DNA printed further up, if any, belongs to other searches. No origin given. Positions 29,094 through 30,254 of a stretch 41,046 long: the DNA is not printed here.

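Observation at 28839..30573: Minimal exosortase module with a dedicated 101-aa VPGP-CTERM mini-substrate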

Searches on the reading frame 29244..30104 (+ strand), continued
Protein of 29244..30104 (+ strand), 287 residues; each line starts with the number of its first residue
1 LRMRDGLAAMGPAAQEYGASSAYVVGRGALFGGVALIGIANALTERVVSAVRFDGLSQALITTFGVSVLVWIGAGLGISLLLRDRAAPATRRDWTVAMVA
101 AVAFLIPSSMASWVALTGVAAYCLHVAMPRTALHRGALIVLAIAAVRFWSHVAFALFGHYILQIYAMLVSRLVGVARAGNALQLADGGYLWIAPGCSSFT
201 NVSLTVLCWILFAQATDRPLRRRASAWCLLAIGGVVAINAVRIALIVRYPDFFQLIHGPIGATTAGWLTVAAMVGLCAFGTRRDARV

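Call 85: get_annotated_region(hit=H2, flank=6000)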
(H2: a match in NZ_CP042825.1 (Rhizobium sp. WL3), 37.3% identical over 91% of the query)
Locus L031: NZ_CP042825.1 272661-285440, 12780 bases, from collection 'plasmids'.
description: Rhizobium sp. WL3 plasmid unnamed2, complete sequence
organism: Rhizobium sp. WL3 (NCBI taxid 2603277)
taxonomy: Bacteria; Pseudomonadota; Alphaproteobacteria; Hyphomicrobiales; Rhizobiaceae; Rhizobium; Rhizobium sp. WL3
host: -; source: Wheat,phyllosphere swab,leaves; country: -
typing (MOB-suite, as given by PLSDB): non-mobilizable
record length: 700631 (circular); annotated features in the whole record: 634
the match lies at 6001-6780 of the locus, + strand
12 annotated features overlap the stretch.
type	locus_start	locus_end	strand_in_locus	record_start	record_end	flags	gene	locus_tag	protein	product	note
CDS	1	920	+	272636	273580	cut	-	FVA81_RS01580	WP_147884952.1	GDP-L-fucose synthase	-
CDS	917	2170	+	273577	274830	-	-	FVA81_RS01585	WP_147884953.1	WcaI family glycosyltransferase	-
CDS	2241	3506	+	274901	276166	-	-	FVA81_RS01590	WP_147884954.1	lipopolysaccharide biosynthesis protein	-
CDS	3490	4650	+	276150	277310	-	-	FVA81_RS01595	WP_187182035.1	glycosyltransferase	-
CDS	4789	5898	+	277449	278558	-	-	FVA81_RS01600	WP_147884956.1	glycosyltransferase family 4 protein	-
CDS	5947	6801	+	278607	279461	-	-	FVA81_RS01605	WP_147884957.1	hypothetical protein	-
CDS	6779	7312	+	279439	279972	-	-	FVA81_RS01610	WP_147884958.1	hypothetical protein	-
CDS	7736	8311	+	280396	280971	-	-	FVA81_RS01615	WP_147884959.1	putative colanic acid biosynthesis acetyltransferase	-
CDS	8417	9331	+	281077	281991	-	-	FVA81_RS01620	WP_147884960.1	glycosyltransferase family 2 protein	-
CDS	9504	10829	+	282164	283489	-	-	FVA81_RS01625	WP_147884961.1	hypothetical protein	-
CDS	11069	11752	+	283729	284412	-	-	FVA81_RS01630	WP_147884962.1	sugar transferase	-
CDS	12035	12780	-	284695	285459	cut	-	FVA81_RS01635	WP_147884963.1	DUF6030 family protein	-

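Call 86: get_annotated_region(hit=H1, flank=6000)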
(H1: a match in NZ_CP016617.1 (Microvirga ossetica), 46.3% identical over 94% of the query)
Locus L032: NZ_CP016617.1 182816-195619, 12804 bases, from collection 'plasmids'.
description: Microvirga ossetica strain V5/3m plasmid unnamed1, complete sequence
organism: Microvirga ossetica (NCBI taxid 1882682)
taxonomy: Bacteria; Pseudomonadota; Alphaproteobacteria; Hyphomicrobiales; Methylobacteriaceae; Microvirga; Microvirga ossetica
host: -; source: Vicia alpestris,cell culture,nodules; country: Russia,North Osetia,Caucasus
typing (MOB-suite, as given by PLSDB): non-mobilizable
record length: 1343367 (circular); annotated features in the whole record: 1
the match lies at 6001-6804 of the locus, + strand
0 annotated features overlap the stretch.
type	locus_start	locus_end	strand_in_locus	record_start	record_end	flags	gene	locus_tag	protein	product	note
